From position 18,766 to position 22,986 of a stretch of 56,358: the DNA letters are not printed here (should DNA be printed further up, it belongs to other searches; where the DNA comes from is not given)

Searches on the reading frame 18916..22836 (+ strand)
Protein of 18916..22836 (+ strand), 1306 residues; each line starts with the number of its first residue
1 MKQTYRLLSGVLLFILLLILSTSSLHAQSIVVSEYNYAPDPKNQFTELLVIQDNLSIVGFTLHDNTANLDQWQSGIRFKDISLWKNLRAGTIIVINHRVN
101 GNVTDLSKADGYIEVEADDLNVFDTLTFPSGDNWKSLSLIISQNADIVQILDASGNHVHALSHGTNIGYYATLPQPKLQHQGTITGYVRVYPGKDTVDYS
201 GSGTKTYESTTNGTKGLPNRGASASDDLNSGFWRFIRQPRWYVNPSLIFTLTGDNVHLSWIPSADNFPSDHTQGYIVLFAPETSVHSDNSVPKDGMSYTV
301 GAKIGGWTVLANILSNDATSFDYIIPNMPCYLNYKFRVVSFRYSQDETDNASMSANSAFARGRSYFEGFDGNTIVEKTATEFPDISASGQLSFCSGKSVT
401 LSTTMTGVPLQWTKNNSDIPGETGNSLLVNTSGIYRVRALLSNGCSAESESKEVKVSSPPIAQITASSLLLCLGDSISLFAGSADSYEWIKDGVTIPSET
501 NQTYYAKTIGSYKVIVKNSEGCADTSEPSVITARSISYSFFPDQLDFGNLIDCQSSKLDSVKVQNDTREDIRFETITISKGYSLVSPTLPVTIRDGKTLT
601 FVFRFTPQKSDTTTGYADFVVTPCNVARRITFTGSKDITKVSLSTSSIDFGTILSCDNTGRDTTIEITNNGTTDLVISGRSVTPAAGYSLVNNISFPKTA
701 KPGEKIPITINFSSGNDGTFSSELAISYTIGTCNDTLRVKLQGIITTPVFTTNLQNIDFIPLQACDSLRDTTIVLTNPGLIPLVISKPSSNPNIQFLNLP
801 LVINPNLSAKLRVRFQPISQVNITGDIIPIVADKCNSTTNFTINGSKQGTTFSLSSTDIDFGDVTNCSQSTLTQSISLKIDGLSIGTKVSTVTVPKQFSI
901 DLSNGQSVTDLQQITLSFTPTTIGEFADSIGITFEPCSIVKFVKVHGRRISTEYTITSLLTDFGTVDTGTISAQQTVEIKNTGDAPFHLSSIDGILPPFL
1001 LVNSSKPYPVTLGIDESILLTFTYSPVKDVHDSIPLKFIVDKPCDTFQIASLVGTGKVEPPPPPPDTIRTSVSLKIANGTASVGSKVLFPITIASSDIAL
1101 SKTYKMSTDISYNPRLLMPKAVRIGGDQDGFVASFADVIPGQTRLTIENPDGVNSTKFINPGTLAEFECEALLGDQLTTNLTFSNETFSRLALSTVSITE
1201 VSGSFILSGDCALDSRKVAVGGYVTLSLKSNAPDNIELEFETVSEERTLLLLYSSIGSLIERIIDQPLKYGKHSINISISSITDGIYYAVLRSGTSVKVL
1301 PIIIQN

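Call 15: search_protein_families(library=pfam, proteins=[window:18916-22836:+], max_evalue=0.0001)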
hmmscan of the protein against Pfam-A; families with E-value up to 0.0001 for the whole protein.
window:18916-22836:+ (1306 aa): 5 families
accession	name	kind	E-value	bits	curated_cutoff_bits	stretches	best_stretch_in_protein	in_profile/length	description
PF22544.2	HYDIN_VesB_CFA65-like_Ig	-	1e-15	58.2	25.5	0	640-740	2-98/100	HYDIN/CFA65/VesB-like, Ig-like domain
PF07610.17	DUF1573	-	2e-09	37.8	26.1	1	643-739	3-94/98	Protein of unknown function (DUF1573)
PF15780.11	ASH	-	1.6e-06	28.6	27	0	962-1042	15-92/98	Abnormal spindle-like microcephaly-assoc'd, ASPM-SPD-2-Hydin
PF22073.2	Cep192_D4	-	8.1e-06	26.5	35.5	0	643-743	6-109/112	Cep192 domain 4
PF00932.25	LTD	-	5.6e-05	23.9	34.3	0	28-162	6-106/109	Lamin Tail Domain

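Call 78: search_protein_families(library=ncbifam, proteins=[window:18916-22836:+], max_evalue=0.001)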
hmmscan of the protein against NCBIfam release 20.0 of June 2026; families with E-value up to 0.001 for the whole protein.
window:18916-22836:+ (1306 aa): 1 family
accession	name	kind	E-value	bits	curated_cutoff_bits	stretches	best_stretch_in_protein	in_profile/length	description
NF012200.0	choice_anch_D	domain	5.4e-23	81.6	45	2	640-728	16-103/108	choice-of-anchor D domain-containing protein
